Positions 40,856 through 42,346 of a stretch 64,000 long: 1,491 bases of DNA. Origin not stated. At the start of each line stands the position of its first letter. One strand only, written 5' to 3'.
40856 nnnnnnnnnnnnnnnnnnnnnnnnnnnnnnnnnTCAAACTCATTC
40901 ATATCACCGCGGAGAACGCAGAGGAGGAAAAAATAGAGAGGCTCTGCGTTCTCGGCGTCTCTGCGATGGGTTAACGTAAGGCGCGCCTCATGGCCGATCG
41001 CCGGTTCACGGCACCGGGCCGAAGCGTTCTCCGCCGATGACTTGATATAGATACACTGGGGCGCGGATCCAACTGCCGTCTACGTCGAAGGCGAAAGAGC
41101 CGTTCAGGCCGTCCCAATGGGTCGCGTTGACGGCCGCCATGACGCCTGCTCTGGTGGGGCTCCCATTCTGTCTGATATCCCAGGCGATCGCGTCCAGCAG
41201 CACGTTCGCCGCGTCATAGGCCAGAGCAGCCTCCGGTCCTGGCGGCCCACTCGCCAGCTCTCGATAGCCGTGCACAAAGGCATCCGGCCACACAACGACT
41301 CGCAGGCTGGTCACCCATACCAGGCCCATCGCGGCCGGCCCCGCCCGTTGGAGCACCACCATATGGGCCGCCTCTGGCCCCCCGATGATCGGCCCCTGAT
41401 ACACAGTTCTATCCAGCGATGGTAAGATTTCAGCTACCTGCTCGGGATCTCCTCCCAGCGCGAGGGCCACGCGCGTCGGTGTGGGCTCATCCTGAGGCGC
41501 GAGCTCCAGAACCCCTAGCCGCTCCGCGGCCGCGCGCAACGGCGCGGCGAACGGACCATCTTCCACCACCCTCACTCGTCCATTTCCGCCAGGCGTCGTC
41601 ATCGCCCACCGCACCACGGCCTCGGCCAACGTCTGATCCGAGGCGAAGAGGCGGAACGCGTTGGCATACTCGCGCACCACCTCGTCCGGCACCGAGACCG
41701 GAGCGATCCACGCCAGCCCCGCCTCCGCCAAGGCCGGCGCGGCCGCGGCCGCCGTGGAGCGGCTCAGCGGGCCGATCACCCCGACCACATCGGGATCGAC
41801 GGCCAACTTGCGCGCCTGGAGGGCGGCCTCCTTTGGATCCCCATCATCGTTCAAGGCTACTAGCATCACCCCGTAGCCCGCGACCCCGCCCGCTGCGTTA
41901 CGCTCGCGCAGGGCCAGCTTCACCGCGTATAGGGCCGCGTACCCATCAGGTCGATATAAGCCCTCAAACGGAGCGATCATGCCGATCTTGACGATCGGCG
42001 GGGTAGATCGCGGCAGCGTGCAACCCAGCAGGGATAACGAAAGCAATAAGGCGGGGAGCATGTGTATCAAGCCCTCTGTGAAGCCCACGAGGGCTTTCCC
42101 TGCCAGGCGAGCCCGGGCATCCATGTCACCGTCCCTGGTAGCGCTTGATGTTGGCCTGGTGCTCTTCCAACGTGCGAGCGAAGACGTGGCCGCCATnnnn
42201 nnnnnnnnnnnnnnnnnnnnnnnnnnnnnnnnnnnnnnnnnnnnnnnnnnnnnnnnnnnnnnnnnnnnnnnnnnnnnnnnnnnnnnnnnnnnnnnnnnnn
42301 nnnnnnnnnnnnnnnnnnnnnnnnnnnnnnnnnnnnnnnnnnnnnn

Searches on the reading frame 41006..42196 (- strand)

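Call 7: search_protein_families(library=pfam, proteins=[window:41006-42196:-], max_evalue=0.001)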
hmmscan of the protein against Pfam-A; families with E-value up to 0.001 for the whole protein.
window:41006-42196:- (396 aa): 3 families
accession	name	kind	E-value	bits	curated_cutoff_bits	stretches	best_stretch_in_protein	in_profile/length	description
PF13458.12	Peripla_BP_6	-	3.7e-33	116.1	31.7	2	69-225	2-156/343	Periplasmic binding protein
PF01094.35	ANF_receptor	-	7.6e-08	32.2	25.4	1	90-196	4-112/353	Receptor family ligand binding region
PF13433.12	Peripla_BP_5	-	7.5e-05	22.4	27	1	72-145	4-77/363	Periplasmic binding protein domain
